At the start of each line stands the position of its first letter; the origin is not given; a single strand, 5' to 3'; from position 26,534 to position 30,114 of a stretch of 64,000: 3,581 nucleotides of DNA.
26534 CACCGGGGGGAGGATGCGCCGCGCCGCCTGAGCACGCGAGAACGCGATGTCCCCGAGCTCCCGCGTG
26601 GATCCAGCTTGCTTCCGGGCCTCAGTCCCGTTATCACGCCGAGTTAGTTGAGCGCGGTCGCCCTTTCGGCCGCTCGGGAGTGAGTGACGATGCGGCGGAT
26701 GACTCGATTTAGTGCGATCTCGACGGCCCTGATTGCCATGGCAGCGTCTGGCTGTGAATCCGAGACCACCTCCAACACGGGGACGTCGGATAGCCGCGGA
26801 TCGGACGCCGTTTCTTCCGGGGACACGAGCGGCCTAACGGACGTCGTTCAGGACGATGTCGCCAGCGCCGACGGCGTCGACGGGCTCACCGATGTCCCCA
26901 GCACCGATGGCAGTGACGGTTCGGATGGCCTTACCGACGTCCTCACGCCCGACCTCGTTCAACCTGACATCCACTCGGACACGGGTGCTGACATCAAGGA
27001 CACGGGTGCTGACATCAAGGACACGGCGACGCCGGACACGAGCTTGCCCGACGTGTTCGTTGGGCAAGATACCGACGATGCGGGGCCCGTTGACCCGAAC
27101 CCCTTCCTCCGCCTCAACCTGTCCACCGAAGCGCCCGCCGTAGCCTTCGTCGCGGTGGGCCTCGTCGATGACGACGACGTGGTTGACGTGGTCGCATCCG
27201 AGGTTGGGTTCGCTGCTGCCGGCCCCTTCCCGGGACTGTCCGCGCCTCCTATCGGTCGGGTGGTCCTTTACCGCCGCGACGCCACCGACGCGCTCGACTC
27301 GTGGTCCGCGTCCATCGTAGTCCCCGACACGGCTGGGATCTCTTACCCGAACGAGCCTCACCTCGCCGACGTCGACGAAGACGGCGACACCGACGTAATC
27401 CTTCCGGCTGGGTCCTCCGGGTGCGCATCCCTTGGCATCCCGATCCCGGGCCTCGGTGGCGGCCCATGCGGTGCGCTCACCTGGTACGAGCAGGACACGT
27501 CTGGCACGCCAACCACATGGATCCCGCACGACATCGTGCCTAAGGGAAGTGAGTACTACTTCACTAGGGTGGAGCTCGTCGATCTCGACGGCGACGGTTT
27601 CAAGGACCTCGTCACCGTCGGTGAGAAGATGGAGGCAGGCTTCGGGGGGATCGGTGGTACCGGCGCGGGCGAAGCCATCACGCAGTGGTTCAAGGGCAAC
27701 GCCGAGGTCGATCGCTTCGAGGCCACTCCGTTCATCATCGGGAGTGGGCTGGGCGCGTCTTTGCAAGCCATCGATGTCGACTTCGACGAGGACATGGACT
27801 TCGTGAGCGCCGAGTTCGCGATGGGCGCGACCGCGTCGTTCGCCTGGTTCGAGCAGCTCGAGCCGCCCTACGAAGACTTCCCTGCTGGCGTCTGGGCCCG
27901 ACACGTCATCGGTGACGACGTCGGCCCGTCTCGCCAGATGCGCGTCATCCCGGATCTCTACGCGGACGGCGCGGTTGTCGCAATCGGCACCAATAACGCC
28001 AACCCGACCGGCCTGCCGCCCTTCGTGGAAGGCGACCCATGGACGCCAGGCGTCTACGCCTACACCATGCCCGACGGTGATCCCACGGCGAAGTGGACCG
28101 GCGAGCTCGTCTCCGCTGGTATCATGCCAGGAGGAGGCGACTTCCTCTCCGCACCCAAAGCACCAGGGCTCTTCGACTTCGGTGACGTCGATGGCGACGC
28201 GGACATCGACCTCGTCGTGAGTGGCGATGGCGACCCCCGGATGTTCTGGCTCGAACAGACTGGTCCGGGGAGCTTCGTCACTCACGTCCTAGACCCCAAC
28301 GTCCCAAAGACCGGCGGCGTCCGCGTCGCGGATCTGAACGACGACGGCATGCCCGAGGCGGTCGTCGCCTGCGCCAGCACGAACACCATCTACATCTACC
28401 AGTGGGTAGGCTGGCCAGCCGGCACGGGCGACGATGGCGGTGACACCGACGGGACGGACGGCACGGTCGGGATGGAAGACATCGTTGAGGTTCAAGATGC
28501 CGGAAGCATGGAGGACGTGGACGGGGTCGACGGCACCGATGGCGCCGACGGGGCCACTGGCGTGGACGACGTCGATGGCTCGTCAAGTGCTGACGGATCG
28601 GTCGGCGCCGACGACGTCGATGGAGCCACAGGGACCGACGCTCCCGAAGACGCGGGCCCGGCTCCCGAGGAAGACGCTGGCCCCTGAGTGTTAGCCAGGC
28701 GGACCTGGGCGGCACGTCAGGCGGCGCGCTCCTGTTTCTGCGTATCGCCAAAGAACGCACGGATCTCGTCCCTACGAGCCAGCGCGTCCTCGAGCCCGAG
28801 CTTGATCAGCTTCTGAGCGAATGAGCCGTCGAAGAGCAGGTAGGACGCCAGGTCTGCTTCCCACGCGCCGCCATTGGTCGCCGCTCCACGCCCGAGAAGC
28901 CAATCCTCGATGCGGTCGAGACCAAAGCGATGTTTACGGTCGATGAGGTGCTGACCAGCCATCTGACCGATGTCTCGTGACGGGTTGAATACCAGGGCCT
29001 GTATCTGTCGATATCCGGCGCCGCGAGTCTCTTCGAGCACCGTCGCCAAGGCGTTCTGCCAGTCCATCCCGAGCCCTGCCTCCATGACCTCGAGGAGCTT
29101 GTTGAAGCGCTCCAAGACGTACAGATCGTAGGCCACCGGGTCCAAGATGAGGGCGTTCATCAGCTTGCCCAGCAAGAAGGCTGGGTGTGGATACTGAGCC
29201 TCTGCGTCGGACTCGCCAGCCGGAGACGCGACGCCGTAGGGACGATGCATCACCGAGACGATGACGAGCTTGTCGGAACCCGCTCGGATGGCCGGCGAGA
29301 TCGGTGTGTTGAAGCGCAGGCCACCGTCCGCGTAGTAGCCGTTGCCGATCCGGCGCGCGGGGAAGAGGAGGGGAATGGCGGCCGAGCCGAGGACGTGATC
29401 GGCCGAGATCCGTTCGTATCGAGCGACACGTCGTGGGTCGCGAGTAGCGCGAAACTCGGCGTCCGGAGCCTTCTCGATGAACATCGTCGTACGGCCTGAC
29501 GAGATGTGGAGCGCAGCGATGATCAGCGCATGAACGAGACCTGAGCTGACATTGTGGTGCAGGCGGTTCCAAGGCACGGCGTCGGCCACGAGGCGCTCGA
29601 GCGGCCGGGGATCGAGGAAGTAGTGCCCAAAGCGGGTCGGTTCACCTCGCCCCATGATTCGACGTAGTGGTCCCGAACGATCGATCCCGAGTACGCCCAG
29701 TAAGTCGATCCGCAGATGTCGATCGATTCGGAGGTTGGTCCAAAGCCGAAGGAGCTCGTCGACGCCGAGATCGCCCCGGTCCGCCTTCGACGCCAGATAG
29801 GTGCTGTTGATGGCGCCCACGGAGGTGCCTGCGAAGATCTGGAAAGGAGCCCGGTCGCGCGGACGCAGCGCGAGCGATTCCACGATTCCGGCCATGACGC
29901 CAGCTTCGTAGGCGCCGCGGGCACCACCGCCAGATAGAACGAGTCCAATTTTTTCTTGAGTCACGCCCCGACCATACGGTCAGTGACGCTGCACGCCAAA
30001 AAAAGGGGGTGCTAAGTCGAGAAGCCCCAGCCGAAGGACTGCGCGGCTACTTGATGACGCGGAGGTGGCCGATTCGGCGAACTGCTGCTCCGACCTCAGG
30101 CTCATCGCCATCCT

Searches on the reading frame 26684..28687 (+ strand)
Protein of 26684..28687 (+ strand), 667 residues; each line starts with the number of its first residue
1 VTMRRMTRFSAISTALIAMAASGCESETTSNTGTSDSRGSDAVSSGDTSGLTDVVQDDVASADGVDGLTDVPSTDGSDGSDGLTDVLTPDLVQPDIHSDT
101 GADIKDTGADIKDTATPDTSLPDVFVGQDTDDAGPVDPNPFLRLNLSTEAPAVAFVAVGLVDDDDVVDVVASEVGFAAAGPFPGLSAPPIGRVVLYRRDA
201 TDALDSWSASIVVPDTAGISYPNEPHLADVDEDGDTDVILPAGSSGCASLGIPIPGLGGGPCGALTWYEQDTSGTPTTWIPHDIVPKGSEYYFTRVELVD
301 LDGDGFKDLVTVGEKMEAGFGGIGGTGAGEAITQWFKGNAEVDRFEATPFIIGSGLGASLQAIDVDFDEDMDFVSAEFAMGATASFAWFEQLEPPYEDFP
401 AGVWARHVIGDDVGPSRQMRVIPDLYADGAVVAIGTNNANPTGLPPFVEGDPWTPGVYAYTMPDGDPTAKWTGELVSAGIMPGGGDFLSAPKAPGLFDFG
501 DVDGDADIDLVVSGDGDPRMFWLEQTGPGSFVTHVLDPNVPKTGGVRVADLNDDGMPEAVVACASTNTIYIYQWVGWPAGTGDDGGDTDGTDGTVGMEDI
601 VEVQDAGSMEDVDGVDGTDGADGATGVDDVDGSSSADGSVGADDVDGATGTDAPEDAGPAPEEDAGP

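Call 76: search_protein_families(library=pfam, proteins=[window:26684-28687:+], max_evalue=0.00001)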
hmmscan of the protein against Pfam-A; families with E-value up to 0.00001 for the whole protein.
window:26684-28687:+ (667 aa): 1 family
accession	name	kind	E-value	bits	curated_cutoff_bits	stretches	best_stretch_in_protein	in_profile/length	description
PF13517.12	FG-GAP_3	-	2.6e-17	63.6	26.9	1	501-561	1-61/61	FG-GAP-like repeat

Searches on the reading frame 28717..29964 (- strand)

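Call 76: search_protein_families(library=pfam, proteins=[window:28717-29964:-], max_evalue=0.00001)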
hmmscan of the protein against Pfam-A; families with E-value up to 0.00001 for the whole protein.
window:28717-29964:- (415 aa): 1 family
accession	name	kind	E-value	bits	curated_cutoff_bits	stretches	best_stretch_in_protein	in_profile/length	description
PF01734.28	Patatin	-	8.6e-31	108.1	27.7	1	8-226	1-191/191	Patatin-like phospholipase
